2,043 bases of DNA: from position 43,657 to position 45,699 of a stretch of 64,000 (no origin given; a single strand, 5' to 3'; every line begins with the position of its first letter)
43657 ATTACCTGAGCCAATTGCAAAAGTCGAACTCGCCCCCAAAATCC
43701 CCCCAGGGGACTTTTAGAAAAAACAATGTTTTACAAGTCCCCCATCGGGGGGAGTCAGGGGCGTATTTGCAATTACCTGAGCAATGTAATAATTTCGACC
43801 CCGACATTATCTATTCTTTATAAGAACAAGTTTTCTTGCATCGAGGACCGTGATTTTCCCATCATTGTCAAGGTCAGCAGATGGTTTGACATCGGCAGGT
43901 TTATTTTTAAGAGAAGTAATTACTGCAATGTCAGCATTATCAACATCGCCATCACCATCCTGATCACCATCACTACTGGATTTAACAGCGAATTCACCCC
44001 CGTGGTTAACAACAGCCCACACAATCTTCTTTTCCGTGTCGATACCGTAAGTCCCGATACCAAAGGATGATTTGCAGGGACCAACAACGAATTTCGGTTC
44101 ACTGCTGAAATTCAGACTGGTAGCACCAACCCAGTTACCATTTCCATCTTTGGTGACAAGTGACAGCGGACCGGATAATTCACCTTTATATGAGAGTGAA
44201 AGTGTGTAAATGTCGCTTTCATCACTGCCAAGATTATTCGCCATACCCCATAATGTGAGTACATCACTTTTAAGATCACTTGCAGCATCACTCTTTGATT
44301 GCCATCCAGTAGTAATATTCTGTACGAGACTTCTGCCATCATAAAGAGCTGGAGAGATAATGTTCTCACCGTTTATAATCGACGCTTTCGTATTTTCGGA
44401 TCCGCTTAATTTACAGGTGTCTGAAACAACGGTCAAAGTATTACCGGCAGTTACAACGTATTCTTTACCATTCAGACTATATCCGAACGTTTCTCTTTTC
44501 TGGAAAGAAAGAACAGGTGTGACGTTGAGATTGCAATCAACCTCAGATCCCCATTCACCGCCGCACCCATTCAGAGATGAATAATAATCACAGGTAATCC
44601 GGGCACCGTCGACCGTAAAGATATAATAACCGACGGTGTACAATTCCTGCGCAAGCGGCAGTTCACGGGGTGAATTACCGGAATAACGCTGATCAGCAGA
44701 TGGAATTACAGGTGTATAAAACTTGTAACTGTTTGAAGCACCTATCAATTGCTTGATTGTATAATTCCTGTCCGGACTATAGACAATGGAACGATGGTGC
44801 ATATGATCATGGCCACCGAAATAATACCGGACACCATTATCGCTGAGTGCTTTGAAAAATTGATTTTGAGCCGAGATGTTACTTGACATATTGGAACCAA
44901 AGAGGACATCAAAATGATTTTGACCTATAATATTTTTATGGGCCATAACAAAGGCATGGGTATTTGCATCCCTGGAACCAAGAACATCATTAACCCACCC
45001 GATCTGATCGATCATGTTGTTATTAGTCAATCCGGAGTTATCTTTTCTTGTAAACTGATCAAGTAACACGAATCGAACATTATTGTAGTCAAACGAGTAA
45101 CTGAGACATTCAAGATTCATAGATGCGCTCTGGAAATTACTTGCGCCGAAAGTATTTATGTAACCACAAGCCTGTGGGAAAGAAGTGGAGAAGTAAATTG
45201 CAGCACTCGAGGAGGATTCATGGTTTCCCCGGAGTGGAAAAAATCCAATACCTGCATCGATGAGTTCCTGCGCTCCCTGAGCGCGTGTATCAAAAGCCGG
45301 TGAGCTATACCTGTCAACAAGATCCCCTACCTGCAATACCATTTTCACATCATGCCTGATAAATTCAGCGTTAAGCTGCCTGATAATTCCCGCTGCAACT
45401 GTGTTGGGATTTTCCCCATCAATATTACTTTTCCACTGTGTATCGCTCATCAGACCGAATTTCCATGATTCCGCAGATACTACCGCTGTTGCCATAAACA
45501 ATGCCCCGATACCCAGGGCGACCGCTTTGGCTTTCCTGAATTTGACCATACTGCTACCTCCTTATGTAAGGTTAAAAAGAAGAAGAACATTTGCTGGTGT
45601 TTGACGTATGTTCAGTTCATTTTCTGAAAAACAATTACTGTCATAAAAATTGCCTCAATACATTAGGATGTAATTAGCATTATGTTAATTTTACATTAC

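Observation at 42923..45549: Minimal cohesin-dockerin pair: cohesin-like PEP-CTERM-like surface protein next to a dockerin-tagged metallophosphoesterase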

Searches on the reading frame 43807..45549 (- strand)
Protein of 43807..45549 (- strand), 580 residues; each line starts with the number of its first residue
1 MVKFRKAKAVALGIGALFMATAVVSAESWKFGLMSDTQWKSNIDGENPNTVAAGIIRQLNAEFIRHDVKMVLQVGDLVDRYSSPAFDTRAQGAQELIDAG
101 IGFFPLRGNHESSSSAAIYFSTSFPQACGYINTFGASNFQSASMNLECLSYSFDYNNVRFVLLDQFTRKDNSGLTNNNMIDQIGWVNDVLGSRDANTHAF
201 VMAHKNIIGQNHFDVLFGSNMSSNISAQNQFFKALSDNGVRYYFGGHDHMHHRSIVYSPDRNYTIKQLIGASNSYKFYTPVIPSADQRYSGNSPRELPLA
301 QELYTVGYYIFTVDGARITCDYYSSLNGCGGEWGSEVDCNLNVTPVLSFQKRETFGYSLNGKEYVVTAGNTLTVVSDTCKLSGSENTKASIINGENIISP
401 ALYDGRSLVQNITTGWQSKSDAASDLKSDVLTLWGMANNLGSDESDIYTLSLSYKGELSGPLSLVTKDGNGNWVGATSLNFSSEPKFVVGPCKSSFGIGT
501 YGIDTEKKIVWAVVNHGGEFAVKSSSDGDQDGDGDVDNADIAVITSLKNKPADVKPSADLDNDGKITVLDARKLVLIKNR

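Call 3: search_protein_families(library=pfam, proteins=[window:43807-45549:-], max_evalue=1)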
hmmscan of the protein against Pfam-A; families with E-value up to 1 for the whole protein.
window:43807-45549:- (580 aa): 2 families
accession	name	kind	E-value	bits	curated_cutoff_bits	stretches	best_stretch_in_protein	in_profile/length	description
PF00149.33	Metallophos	-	5.1e-11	43.8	21.5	1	32-250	4-190/191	Calcineurin-like phosphoesterase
PF00404.24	Dockerin_1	-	0.0041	17.7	22.9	1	528-573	2-51/57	Dockerin type I domain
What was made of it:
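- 43807..45549 (-): Gene for the secreted metallophosphoesterase with a C-terminal dockerin (580 aa). Pfam Metallophos 43.8 bits (call 3).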

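Call 4: search_protein_families(library=ncbifam, proteins=[window:43807-45549:-], max_evalue=1)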
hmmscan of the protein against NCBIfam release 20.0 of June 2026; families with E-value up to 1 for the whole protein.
window:43807-45549:- (580 aa): 2 families
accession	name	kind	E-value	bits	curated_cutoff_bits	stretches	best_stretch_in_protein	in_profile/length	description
NF041031.1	Mre11_Sulfo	equivalog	0.053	12.7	500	1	57-122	29-96/374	DNA double-strand break repair protein Mre11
NF045844.1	BC85_0335_fam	subfamily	0.43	10.2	65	1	156-240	92-174/215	BC85_0335 family putative methyltransferase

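Call 10: find_homologous_proteins(query=window:43807-45549:-)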
Query window:43807-45549:- (580 aa): 2046 proteins with E <= 0.001 among 8000 candidates; the best 120 are listed.
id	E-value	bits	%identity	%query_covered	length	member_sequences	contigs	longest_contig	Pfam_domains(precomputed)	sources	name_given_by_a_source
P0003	0.0e+0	1319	100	100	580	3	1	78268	PF00149.34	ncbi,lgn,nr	ncbi:MAG: metallophosphoesterase [Chitinispirillaceae bacterium]|nr:metallophosphoesterase [Chitinis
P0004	0.0e+0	1137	84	100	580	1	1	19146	PF00149.34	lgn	-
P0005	0.0e+0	1034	75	100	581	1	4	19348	PF00149.34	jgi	jgi:hypothetical protein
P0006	4.7e-275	931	69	100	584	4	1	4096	PF00149.34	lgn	-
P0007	1.3e-268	910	70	96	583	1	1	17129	PF00149.34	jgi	jgi:hypothetical protein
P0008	4.6e-258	875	66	100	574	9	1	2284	PF00404.25,PF00149.34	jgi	-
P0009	4.6e-258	875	66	100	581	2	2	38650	PF00149.34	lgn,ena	-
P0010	1.2e-257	874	64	100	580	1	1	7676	PF00149.34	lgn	-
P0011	3.2e-255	866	65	100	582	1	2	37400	PF00149.34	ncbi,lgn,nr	ncbi:MAG TPA: metallophosphoesterase [Chitinispirillaceae bacterium]|nr:metallophosphoesterase [Chit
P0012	3.8e-253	859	64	100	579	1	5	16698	PF00149.34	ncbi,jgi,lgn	-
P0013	1.7e-250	850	65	98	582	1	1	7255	PF00149.34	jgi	jgi:hypothetical protein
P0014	8.1e-248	841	63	100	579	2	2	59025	PF00149.34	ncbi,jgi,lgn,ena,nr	ncbi:MAG: metallophosphoesterase [Fibrobacter sp.]|nr:metallophosphoesterase [Fibrobacter sp.]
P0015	2.1e-244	830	64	96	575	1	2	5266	PF00149.34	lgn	-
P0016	3.3e-242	823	63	100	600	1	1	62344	PF00149.34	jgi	jgi:hypothetical protein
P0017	9.3e-242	821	62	100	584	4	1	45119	PF00149.34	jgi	-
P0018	1.2e-238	811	63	99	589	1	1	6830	PF00149.34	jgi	jgi:Calcineurin-like phosphoesterase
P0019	8.0e-236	802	62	100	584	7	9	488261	PF00149.34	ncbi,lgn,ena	-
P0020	1.4e-233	794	60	100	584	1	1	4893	PF00149.34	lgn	-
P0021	7.6e-212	723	57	98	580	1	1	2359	PF00149.34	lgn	-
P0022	3.5e-211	720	61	86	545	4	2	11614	PF00149.34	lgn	-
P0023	2.1e-210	718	57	100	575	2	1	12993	PF00149.34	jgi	jgi:hypothetical protein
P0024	3.4e-210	717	59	98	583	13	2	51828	PF00149.34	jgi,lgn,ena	-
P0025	6.4e-209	713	56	98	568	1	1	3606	PF00149.34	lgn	-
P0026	1.8e-205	702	54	98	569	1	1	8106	PF00149.34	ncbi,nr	ncbi:MAG: metallophosphoesterase [Chitinispirillaceae bacterium]|nr:metallophosphoesterase [Chitinis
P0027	5.2e-197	674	55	99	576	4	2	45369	PF00149.34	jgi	jgi:hypothetical protein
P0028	9.2e-196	670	55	100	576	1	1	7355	PF00149.34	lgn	-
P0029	5.9e-195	667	54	97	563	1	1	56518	PF00149.34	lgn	-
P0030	1.1e-194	666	55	99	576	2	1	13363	PF00149.34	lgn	-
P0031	6.1e-194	664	58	91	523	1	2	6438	PF00149.34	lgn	-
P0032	7.4e-194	663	54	99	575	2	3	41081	PF00149.34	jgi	jgi:hypothetical protein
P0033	2.6e-191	655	52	100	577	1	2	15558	PF00149.34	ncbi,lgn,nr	ncbi:MAG TPA: metallophosphoesterase [Chitinispirillaceae bacterium]|nr:metallophosphoesterase [Chit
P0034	4.0e-185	634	52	97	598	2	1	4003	PF00404.25,PF00149.34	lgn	-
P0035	7.7e-183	627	51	98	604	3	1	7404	PF00404.25,PF00149.34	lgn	-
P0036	5.5e-182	624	51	95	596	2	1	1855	PF00404.25,PF00149.34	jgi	-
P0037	2.3e-181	622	51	96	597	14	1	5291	PF00404.25,PF00149.34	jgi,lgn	jgi:3',5'-cyclic AMP phosphodiesterase CpdA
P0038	5.0e-180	618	51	95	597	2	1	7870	PF00404.25,PF00149.34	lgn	-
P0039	1.4e-179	616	55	89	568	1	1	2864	PF07589.17,PF00149.34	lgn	-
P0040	5.7e-178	611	50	95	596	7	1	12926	PF00404.25,PF00149.34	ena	-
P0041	7.2e-177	607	51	97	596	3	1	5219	PF00404.25,PF00149.34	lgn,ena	-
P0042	7.8e-177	607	51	95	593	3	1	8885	PF00404.25,PF00149.34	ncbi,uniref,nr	ncbi:metallophosphoesterase [Methylophilus aquaticus]|uniref:Metallophosphoesterase n=2 Tax=Methylop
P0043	1.2e-176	606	48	97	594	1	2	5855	PF00404.25,PF00149.34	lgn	-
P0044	2.0e-176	606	50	95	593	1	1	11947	PF00404.25,PF00149.34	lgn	-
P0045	9.8e-176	603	48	99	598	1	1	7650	PF00404.25,PF00149.34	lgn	-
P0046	4.5e-175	601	50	95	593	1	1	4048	PF00404.25,PF00149.34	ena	-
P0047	1.6e-174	599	49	96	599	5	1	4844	PF00404.25,PF00149.34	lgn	-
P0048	1.0e-172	594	49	95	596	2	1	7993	PF00404.25,PF00149.34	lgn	-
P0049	1.4e-172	593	53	89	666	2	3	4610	PF08548.18,PF00149.34,PF00353.26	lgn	-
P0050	2.6e-171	589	52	89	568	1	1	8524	PF07589.17,PF00149.34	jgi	jgi:hypothetical protein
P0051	7.2e-171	587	48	97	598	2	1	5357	PF00404.25,PF00149.34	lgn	-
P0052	2.9e-170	585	48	96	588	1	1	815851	PF00404.25,PF00149.34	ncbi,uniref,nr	ncbi:metallophosphoesterase [Paucibacter sp. APW11]|uniref:Metallophosphoesterase n=1 Tax=Roseateles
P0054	2.4e-168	579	47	95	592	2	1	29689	PF00404.25,PF00149.34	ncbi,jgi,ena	jgi:hypothetical protein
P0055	3.0e-168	579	53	88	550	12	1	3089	PF00149.34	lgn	-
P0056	7.4e-168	577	52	90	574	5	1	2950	PF07589.17,PF00149.34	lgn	-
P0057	1.8e-167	576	53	86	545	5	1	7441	PF00149.34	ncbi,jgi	-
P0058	3.2e-167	575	52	90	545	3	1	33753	PF00149.34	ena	-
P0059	4.3e-167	575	53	89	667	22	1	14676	PF08548.18,PF00149.34,PF00353.26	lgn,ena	-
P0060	7.4e-167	574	52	86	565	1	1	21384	PF00149.34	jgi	jgi:hypothetical protein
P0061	9.4e-167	574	52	90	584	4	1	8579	PF00149.34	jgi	jgi:hypothetical protein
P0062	3.3e-166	572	51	91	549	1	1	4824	PF00149.34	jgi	jgi:hypothetical protein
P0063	2.4e-165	569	52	89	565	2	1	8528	PF00149.34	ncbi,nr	ncbi:MAG: metallophosphoesterase [Nitrospirae bacterium]|nr:metallophosphoesterase [Nitrospirota bac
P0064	2.5e-165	569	51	89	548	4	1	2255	PF00149.34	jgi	jgi:hypothetical protein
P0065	3.4e-165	569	47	93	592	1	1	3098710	PF00404.25,PF00149.34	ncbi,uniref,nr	ncbi:metallophosphoesterase [Pelomonas sp. SE-A7]|uniref:metallophosphoesterase n=1 Tax=Pelomonas sp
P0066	3.8e-165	569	50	90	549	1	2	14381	PF00149.34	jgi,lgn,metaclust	metaclust:\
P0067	5.6e-165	568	53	88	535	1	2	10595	PF00149.34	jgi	jgi:hypothetical protein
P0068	6.6e-165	568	52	91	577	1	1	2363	PF00149.34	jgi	jgi:hypothetical protein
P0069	7.1e-165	568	52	88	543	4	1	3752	PF00149.34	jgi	jgi:hypothetical protein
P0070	1.8e-164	566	53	90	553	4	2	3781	PF00149.34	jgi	jgi:hypothetical protein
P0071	1.9e-164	566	51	89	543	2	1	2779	PF00149.34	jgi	jgi:hypothetical protein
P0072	2.0e-164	566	51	90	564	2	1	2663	PF00149.34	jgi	jgi:hypothetical protein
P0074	1.4e-163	563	50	88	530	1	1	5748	PF00149.34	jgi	-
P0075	2.6e-163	562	50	89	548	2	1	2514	PF00149.34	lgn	-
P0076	6.5e-163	561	51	88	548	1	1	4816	PF00149.34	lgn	-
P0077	1.1e-162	560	51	90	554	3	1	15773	PF00149.34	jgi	-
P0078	1.2e-162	560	52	88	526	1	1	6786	PF00149.34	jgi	jgi:hypothetical protein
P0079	2.1e-162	559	53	90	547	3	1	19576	PF00149.34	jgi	jgi:hypothetical protein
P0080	2.2e-162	559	51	90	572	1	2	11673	PF00149.34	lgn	-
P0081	3.1e-162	559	50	90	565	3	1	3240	PF00149.34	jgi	-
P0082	3.7e-162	559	54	81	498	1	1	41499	PF00149.34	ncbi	-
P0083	1.5e-161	557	52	86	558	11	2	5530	PF00149.34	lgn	-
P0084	5.9e-161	555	51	89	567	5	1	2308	PF00149.34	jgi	jgi:hypothetical protein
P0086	1.9e-159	550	50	90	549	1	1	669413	PF00149.34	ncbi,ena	-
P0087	2.8e-159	549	51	91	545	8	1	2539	PF00149.34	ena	-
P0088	4.4e-159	548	50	90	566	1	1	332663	PF00149.34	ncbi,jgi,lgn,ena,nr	ncbi:MAG: metallophosphoesterase [Nitrospirae bacterium]|nr:metallophosphoesterase [Nitrospirota bac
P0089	7.3e-159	548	49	90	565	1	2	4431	PF07589.17,PF00149.34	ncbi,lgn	-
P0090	9.2e-159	547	51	86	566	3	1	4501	PF00149.34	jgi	jgi:hypothetical protein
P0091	1.5e-158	547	51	88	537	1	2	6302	PF00149.34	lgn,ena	-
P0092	1.9e-158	546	50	87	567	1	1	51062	PF00149.34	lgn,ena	-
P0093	2.3e-158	546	52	86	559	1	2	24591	PF00149.34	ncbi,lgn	-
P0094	2.3e-158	546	51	89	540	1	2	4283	PF00149.34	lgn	-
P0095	3.2e-158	546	51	89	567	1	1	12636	PF00149.34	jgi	-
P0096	5.7e-158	545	49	90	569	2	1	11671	PF07589.17,PF00149.34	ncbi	ncbi:MAG: metallophosphoesterase family protein [Thiobacillaceae bacterium]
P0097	7.1e-158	545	50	88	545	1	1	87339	PF00149.34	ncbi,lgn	ncbi:MAG: metallophosphoesterase [Desulfopila sp.]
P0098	8.1e-158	544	50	89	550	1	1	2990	PF00149.34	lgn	-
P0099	2.7e-157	543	47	95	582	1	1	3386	PF00404.25,PF00149.34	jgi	jgi:hypothetical protein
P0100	6.4e-157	541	50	89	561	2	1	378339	PF07589.17,PF00149.34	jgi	jgi:hypothetical protein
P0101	7.4e-157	541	50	92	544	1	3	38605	PF00149.34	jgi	jgi:hypothetical protein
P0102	2.2e-156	540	50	92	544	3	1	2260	PF00149.34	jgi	jgi:hypothetical protein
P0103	2.7e-156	539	49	86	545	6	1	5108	PF00149.34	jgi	jgi:hypothetical protein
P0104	3.7e-156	539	51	87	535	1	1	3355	PF00149.34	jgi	-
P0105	6.7e-156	538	48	90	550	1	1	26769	PF00149.34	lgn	-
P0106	1.2e-154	534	49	89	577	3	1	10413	PF00149.34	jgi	jgi:hypothetical protein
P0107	1.3e-154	534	49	90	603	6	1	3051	PF00149.34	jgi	-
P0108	1.9e-154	533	50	85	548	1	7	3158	PF00149.34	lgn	-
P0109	3.6e-154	532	47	91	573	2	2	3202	PF00149.34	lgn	-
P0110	6.1e-154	532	50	85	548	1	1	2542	PF00149.34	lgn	-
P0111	6.8e-154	531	49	89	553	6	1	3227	PF00149.34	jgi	jgi:hypothetical protein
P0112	8.4e-154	531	50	90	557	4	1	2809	PF00149.34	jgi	-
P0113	1.1e-153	531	49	92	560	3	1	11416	PF00149.34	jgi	jgi:hypothetical protein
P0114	1.6e-153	530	52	84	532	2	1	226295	PF00149.34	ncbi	ncbi:MAG: metallophosphoesterase [Candidatus Thiodiazotropha sp.]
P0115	1.7e-153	530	51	88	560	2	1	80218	PF00149.34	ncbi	-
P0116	1.9e-153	530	49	90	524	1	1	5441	PF00149.34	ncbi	-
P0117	4.5e-153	529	50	86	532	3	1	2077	PF00149.34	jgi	-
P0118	5.1e-153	528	49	90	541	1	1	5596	PF00149.34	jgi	jgi:hypothetical protein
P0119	8.7e-153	528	50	87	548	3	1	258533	PF00149.34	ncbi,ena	-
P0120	1.3e-152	527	50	91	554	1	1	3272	PF00149.34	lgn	-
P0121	1.5e-152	527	51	89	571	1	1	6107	PF00149.34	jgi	jgi:hypothetical protein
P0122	1.9e-152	527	52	84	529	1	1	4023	PF00149.34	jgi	jgi:hypothetical protein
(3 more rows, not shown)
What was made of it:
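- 43807..45549 (-): More than 2,000 homologues (call 10).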

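Call 17: find_encoding_contigs(protein=P0052, flank=10000, max_places=3)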
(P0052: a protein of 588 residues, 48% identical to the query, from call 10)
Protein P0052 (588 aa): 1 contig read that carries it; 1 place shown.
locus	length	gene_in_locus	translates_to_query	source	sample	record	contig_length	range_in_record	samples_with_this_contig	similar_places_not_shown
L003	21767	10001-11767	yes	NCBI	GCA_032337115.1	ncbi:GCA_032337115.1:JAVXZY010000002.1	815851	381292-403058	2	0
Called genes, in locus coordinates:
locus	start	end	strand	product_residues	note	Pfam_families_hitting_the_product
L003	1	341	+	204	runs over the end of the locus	PF02588:YitT_membrane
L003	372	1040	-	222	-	-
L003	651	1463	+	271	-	-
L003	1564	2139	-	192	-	-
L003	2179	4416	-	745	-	PF02897:Peptidase_S9_N, PF00326:Peptidase_S9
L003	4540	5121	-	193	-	PF12007:DUF3501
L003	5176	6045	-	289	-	PF00135:COesterase, PF20434:BD-FAE, PF07859:Abhydrolase_3, PF12697:Abhydrolase_6 (weak)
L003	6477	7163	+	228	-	PF00652:Ricin_B_lectin, PF14200:RicinB_lectin_2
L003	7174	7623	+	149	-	PF13833:EF-hand_8 (faint), PF00036:EF-hand_1 (faint), PF10591:SPARC_Ca_bdg (faint), PF13405:EF-hand_6 (faint), PF13202:EF-hand_5 (weak), PF13499:EF-hand_7 (weak), PF13202:EF-hand_5 (weak)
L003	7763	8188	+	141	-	PF20432:Xre-like-HTH, PF09722:Xre_MbcA_ParS_C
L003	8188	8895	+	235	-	PF08808:RES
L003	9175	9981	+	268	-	PF07589:PEP_exosort_dom (weak)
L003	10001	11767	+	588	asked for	PF00149:Metallophos, PF00404:Dockerin_1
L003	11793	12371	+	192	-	PF07589:PEP_exosort_dom (weak)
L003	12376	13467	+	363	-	-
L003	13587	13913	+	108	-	PF09350:DJC28_CD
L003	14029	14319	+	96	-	-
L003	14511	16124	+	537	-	PF08448:PAS_4 (weak), PF13426:PAS_9, PF00989:PAS, PF08447:PAS_3, PF00672:HAMP, PF00015:MCPsignal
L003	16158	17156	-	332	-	PF01408:GFO_IDH_MocA, PF22725:GFO_IDH_MocA_C3, PF02894:GFO_IDH_MocA_C (weak)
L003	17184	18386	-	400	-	PF24096:DUF7379 (weak), PF07819:PGAP1, PF12697:Abhydrolase_6 (weak), PF00561:Abhydrolase_1 (weak)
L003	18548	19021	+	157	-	PF03061:4HBT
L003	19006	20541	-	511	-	PF08448:PAS_4 (faint), PF00990:GGDEF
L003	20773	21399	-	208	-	-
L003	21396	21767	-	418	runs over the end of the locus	PF00083:Sugar_tr, PF07690:MFS_1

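Call 18: find_encoding_contigs(protein=P0065, flank=10000, max_places=3)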
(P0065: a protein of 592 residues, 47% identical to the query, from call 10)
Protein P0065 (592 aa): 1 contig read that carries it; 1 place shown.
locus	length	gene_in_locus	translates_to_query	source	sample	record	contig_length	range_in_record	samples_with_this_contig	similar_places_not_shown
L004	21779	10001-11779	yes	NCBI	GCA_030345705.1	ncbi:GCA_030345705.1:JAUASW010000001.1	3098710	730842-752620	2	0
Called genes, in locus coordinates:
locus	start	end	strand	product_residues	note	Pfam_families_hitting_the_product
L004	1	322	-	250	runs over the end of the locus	PF00072:Response_reg, PF04397:LytTR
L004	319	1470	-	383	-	PF06580:His_kinase, PF02518:HATPase_c (weak)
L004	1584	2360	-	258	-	PF00072:Response_reg, PF04397:LytTR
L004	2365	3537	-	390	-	PF06580:His_kinase, PF02518:HATPase_c (weak)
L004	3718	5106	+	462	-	PF02878:PGM_PMM_I, PF02879:PGM_PMM_II, PF02880:PGM_PMM_III, PF00408:PGM_PMM_IV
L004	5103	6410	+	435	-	PF04413:Glycos_transf_N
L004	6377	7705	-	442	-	PF00989:PAS, PF08448:PAS_4, PF00990:GGDEF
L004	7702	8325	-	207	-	-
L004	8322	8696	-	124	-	PF00072:Response_reg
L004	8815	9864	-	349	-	PF00586:AIRS, PF02769:AIRS_C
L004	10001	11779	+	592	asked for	PF00149:Metallophos, PF00404:Dockerin_1 (weak)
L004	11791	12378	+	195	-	-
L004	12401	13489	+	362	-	-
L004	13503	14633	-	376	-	PF26965:MimR_N, PF01590:GAF, PF02954:HTH_8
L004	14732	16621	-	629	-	PF05157:MshEN, PF00437:T2SSE, PF13191:AAA_16 (weak)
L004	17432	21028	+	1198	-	PF05378:Hydant_A_N, PF01968:Hydantoinase_A, PF19278:Hydant_A_C (weak), PF02538:Hydantoinase_B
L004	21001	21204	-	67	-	-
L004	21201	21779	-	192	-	PF04542:Sigma70_r2, PF08281:Sigma70_r4_2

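Call 21: search_protein_families(library=pfam, proteins=[L003:11793-12371:+, L004:11791-12378:+, L003:12376-13467:+, L004:12401-13489:+, L003:9175-9981:+], max_evalue=0.1)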
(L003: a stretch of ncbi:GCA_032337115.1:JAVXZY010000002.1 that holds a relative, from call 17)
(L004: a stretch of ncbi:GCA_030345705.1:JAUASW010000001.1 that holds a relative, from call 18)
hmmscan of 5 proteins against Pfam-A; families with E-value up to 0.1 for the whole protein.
L003:11793-12371:+ (192 aa): 2 families
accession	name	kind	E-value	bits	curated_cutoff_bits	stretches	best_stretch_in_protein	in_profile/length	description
PF07589.16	PEP-CTERM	-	3.9e-08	33.5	20.7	1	164-189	1-24/24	PEP-CTERM motif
PF00963.24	Cohesin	-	0.003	18.2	24.1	1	27-134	5-108/139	Cohesin domain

L004:11791-12378:+ (195 aa): 1 family
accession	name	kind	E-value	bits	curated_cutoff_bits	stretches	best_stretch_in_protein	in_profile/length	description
PF07589.16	PEP-CTERM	-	6.3e-05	23.3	20.7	1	170-192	1-24/24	PEP-CTERM motif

L003:12376-13467:+ (363 aa): 15 families
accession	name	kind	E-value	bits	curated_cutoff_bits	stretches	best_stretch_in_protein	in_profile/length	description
PF13418.12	Kelch_4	-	5.2e-53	177.2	21.6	6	31-77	1-47/49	Galactose oxidase, central domain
PF01344.31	Kelch_1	-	1e-47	159.7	20.1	6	235-279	2-46/46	Kelch motif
PF13964.12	Kelch_6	-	1.3e-43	146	25.3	6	234-282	2-50/50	Kelch motif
PF24681.1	Kelch_KLHDC2_KLHL20_DRC7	-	5.5e-31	108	50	2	30-204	49-221/221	KLHDC2/KLHL20/DRC7 Kelch-repeats domain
PF13415.12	Kelch_3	-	1.5e-30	105.1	22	3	92-137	2-47/48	Galactose oxidase, central domain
PF07646.21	Kelch_2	-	1.6e-30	103.9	21.3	4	81-126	2-48/48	Kelch motif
PF24981.1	Beta-prop_ATRN-LZTR1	-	6.1e-26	91.8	50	2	30-255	38-282/289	Attractin/LZTR1 beta-propeller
PF25210.1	Kelch_FKB95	-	1.4e-23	84.3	70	4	59-130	58-133/268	FKB95, Kelch-repeats domain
PF07250.17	Glyoxal_oxid_N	-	1.3e-14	54.5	37.5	3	216-301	50-136/243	Glyoxal oxidase N-terminus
PF13854.13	Kelch_HCF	-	8e-10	38.9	113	0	228-301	179-258/345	Host cell factor, Kelch-repeats domain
PF24996.1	NANM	-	1.6e-06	27.6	45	0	214-264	290-340/350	N-acetylneuraminate epimerase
PF13540.12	RCC1_2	-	0.00028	21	22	0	235-252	8-25/30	Regulator of chromosome condensation (RCC1) repeat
PF25390.1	WD40_RLD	-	0.024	14.4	150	0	35-99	100-272/363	RCC1-like domain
PF02698.23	DUF218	-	0.025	14.9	27.6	0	76-105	11-39/133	DUF218 domain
PF12768.13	Rax2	-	0.048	13.5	28.8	0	198-276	36-116/254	Rax2 C-terminal beta propeller domain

L004:12401-13489:+ (362 aa): 13 families
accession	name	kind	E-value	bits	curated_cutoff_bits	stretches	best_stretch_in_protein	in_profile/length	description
PF13418.12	Kelch_4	-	8.6e-48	160.5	21.6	4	80-126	1-48/49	Galactose oxidase, central domain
PF01344.31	Kelch_1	-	1e-43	146.8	20.1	4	85-126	5-46/46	Kelch motif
PF13964.12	Kelch_6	-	2.7e-38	129.1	25.3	4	234-282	2-50/50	Kelch motif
PF07646.21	Kelch_2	-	2.1e-30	103.5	21.3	4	81-126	2-48/48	Kelch motif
PF24681.1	Kelch_KLHDC2_KLHL20_DRC7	-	2.1e-29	102.8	50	2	28-197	47-215/221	KLHDC2/KLHL20/DRC7 Kelch-repeats domain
PF13415.12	Kelch_3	-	3.8e-26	91.1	22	2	49-88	8-47/48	Galactose oxidase, central domain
PF24981.1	Beta-prop_ATRN-LZTR1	-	6.9e-25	88.3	50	2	25-255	33-282/289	Attractin/LZTR1 beta-propeller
PF07250.17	Glyoxal_oxid_N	-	4e-17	62.7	37.5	3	40-102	75-138/243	Glyoxal oxidase N-terminus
PF25210.1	Kelch_FKB95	-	2.4e-16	60.6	70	2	55-125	54-126/268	FKB95, Kelch-repeats domain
PF24996.1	NANM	-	1.7e-10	40.8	45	0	38-101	59-126/350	N-acetylneuraminate epimerase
PF25390.1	WD40_RLD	-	0.03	14.1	150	0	80-107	253-281/363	RCC1-like domain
PF00614.28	PLDc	-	0.044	14.3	21.9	0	331-348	6-23/28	Phospholipase D Active site motif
PF11381.13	DUF3185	-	0.091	13.2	25.3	0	334-354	6-26/59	Protein of unknown function (DUF3185)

L003:9175-9981:+ (268 aa): 1 family
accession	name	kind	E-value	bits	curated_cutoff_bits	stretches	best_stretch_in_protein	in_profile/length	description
PF07589.16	PEP-CTERM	-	1.8e-06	28.2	20.7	1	242-267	1-24/24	PEP-CTERM motif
